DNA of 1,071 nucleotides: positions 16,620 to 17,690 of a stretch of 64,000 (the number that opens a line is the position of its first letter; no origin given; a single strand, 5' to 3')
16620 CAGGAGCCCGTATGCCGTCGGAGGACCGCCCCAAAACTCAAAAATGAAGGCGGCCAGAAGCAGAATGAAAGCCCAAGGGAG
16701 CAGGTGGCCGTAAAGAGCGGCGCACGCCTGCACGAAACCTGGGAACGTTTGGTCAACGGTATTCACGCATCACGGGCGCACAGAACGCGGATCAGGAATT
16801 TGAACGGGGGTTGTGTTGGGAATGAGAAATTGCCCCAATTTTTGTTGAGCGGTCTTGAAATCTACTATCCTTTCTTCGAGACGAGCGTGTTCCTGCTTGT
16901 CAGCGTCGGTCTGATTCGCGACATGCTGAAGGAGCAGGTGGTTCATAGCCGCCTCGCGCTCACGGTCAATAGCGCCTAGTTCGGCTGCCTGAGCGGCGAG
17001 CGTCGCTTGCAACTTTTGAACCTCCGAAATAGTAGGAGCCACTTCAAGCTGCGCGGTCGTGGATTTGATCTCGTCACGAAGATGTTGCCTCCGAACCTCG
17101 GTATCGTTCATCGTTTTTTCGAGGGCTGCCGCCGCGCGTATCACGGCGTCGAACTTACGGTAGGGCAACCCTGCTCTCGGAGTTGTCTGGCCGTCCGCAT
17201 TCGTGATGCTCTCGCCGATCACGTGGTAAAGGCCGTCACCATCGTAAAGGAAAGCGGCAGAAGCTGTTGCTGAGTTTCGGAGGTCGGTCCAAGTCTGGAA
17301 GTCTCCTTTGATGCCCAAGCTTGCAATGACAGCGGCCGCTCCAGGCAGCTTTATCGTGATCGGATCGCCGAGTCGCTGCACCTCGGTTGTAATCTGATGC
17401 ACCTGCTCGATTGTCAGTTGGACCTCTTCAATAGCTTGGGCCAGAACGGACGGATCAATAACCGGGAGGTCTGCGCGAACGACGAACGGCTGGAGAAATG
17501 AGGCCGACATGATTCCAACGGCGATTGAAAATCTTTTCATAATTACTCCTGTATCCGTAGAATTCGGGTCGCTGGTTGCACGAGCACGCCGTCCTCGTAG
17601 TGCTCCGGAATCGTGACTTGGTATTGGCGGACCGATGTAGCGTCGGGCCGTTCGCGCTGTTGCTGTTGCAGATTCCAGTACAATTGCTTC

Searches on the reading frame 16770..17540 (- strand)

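Call 10: search_protein_families(library=pfam, proteins=[window:16770-17540:-], max_evalue=0.001)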
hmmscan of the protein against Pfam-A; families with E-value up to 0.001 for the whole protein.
window:16770-17540:- (256 aa): 1 family
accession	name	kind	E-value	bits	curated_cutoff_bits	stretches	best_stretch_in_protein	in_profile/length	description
PF07996.16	T4SS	-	0.00012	22.9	24.7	0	25-188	2-171/197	Type IV secretion system proteins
